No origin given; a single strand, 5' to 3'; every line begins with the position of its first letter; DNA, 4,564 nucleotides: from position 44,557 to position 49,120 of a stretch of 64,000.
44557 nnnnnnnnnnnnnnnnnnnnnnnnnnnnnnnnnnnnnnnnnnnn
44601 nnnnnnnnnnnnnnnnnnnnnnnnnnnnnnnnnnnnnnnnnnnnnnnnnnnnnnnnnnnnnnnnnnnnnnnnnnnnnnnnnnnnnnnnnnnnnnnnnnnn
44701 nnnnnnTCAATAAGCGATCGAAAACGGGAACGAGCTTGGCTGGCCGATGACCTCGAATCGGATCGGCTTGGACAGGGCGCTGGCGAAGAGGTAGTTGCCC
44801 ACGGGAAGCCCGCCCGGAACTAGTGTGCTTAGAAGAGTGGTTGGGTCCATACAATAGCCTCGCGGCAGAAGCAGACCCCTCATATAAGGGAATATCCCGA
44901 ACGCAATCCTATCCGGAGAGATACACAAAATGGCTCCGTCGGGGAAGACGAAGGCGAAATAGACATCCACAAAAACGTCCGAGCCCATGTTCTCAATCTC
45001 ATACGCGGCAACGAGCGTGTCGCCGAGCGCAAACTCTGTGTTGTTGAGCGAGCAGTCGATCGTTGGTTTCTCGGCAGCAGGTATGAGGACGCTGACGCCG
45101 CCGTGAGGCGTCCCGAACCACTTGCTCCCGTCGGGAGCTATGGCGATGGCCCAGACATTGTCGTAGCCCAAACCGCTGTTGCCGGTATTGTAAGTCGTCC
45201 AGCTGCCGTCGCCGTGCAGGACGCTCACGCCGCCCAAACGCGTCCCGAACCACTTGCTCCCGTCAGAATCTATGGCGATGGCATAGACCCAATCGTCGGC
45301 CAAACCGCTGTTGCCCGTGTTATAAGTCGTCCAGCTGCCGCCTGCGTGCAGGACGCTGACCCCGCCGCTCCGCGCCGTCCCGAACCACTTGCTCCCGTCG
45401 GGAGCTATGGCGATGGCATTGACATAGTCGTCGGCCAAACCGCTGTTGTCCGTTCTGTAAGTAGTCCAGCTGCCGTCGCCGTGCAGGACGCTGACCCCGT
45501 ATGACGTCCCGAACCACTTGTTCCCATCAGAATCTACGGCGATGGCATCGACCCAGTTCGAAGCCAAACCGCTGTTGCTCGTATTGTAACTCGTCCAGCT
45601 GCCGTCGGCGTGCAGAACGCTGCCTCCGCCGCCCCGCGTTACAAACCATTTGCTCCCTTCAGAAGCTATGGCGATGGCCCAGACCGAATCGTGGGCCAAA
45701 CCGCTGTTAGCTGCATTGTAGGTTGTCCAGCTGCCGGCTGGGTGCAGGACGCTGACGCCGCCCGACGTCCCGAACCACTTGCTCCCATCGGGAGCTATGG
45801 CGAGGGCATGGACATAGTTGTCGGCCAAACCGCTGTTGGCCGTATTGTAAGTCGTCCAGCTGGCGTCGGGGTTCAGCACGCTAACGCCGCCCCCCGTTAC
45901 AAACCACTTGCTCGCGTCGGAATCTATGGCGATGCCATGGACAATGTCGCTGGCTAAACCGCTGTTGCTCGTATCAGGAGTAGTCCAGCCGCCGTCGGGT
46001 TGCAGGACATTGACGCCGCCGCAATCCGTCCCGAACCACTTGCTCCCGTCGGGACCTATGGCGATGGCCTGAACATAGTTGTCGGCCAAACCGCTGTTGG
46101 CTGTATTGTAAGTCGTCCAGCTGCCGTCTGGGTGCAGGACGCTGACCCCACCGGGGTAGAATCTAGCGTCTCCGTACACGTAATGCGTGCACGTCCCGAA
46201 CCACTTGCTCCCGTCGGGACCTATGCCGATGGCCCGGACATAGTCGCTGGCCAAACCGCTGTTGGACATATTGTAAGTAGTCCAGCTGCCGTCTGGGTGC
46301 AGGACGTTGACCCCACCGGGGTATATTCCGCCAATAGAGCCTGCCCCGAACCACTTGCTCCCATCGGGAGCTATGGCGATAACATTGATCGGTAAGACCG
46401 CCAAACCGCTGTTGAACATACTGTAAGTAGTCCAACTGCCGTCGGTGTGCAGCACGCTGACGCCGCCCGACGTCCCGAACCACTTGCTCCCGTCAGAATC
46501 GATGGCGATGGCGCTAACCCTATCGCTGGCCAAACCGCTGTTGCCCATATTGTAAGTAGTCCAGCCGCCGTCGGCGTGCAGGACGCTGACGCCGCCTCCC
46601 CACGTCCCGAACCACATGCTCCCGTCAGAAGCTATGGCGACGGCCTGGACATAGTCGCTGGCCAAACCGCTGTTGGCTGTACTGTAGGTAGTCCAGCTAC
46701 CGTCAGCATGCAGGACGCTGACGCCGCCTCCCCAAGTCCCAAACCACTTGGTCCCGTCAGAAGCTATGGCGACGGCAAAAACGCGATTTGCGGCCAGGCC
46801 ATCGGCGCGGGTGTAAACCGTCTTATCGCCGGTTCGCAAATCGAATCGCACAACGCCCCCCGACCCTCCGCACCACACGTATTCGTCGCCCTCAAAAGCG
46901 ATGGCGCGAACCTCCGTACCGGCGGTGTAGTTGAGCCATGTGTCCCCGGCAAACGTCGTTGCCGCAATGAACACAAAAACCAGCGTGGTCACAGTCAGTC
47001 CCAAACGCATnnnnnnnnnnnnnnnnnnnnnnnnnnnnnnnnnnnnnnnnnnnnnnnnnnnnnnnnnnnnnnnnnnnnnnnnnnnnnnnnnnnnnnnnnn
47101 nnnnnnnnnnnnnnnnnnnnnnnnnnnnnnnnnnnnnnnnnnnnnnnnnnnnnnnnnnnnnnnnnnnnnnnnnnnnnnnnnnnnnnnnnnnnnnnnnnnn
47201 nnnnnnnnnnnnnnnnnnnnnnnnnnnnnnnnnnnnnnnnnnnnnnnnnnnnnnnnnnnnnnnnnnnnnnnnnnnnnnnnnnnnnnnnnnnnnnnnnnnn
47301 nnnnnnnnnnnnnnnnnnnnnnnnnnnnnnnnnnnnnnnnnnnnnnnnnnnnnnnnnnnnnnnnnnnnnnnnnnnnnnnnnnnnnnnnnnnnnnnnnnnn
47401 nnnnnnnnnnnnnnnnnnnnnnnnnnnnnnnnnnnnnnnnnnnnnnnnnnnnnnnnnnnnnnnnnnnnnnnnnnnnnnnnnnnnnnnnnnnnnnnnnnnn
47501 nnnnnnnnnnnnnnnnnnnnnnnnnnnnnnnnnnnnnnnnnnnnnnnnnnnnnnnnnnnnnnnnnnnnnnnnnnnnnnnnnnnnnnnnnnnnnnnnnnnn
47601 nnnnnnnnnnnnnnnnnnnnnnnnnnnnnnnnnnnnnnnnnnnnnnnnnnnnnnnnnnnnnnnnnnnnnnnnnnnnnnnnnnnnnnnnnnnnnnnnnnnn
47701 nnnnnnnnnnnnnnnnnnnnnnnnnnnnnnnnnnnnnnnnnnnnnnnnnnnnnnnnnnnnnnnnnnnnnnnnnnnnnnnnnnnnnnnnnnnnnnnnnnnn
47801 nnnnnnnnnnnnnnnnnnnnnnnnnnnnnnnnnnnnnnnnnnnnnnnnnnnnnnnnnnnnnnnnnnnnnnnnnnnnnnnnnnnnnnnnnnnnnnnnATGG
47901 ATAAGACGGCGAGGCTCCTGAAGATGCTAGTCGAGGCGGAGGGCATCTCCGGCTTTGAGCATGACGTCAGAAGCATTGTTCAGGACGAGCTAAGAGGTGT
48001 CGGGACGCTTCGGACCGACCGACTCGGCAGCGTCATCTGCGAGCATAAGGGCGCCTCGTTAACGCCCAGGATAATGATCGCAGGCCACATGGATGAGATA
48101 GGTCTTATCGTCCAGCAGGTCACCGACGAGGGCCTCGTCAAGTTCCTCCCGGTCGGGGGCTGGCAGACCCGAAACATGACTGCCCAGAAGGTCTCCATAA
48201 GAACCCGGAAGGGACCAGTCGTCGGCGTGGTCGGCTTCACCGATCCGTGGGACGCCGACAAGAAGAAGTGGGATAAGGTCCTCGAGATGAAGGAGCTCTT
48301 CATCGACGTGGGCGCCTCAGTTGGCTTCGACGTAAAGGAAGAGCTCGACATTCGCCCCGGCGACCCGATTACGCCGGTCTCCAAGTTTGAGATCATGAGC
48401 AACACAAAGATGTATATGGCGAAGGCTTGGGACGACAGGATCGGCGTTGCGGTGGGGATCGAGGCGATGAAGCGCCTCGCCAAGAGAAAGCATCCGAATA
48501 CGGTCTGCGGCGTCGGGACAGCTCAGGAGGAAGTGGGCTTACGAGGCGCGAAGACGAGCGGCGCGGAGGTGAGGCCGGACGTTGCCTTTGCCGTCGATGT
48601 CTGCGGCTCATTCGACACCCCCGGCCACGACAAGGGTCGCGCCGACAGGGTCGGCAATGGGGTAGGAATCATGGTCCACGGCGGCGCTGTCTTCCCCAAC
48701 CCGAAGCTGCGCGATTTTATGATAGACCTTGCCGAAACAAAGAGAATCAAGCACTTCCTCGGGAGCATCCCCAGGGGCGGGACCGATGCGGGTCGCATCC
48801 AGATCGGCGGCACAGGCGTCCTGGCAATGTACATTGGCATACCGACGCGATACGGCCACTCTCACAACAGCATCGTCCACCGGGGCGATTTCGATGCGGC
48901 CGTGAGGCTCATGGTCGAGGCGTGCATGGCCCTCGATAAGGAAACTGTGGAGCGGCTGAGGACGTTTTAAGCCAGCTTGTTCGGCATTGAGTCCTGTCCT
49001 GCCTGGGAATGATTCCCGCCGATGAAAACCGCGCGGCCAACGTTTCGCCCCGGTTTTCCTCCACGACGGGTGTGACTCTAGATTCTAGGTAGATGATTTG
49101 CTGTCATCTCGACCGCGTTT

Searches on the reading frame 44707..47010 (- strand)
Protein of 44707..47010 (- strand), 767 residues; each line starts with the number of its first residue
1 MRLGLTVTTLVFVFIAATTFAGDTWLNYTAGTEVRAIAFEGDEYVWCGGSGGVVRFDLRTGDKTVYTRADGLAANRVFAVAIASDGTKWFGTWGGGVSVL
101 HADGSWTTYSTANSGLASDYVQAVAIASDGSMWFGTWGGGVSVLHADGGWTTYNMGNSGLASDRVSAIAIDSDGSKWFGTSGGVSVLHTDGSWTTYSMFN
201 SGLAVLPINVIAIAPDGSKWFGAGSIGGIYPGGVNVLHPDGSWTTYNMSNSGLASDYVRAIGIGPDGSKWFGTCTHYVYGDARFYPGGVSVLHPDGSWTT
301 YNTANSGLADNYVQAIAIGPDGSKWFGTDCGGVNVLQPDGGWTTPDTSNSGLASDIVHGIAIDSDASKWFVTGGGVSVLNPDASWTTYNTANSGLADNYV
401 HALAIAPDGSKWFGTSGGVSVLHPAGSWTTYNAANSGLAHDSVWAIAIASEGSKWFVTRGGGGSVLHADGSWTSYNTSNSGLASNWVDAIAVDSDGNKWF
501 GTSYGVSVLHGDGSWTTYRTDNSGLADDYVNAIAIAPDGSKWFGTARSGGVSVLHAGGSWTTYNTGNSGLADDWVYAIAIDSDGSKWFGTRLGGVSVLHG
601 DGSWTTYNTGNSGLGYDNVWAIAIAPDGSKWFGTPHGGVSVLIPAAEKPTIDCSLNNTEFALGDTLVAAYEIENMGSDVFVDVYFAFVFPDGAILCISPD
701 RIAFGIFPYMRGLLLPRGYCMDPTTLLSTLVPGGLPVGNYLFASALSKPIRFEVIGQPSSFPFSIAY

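Call 7: search_protein_families(library=pfam, proteins=[window:44707-47010:-], max_evalue=0.01)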
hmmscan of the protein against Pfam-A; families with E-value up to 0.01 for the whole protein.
window:44707-47010:- (767 aa): 4 families
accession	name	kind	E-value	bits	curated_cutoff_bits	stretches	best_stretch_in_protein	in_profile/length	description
PF07494.17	Reg_prop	-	3.5e-24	82.2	20.4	1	115-138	1-24/24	Two component regulator propeller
PF24697.1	DUF7661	-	3.8e-05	24.1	27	0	134-169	4-37/70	Domain of unknown function (DUF7661)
PF19912.4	DUF6385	-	0.0034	17.9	26.8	0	195-239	9-52/82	Domain of unknown function (DUF6385)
PF20916.2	BscB_a-b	-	0.0079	16.4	23.7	0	175-197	58-80/135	Cellulose Synthase Subunit B, alpha-beta domain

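Call 8: search_protein_families(library=ncbifam, proteins=[window:44707-47010:-], max_evalue=1)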
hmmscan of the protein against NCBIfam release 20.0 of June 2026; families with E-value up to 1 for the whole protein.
window:44707-47010:- (767 aa): 5 families
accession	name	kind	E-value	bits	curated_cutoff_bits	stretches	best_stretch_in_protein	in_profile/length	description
NF052228.1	T9SS_PorZ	equivalog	7.8e-38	130.4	260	7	387-516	520-666/757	type IX secretion system anionic LPS delivery protein PorZ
TIGR02247.1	HAD-1A3-hyp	subfamily_domain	0.0059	16.4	125.4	0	287-327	10-51/211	epoxide hydrolase N-terminal domain-like phosphatase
TIGR03503.1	TIGR03503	hypoth_equivalog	0.009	15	305.6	0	210-221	32-43/374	TIGR03503 family protein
NF047920.1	lactonase_UilS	equivalog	0.1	12.3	400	1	632-669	103-140/285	UilS family quorum-quenching N-acyl-homoserine lactonase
NF009043.0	PRK12377.1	subfamily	0.11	12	389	0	472-538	31-96/248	ATP-binding protein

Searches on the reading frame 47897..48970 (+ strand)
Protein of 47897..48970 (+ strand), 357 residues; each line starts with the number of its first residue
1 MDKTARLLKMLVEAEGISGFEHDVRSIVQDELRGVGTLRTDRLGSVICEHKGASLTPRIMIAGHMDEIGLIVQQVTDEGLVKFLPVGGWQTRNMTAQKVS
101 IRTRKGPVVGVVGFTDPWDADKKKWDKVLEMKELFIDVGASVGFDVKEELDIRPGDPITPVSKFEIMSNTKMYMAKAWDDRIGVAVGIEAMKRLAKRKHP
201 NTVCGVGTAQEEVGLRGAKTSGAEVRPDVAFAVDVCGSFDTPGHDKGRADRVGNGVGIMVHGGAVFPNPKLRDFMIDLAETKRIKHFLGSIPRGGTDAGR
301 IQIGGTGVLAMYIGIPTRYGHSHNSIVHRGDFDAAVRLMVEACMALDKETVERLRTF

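Call 7: search_protein_families(library=pfam, proteins=[window:47897-48970:+], max_evalue=0.01)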
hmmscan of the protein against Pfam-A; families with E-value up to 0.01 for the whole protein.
window:47897-48970:+ (357 aa): 2 families
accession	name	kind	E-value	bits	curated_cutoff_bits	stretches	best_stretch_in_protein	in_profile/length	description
PF05343.19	Peptidase_M42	-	3.2e-87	292.8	23.2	1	44-338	1-292/292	M42 glutamyl aminopeptidase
PF01546.33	Peptidase_M20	-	1e-08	35.8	24.6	1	171-343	27-204/206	Peptidase family M20/M25/M40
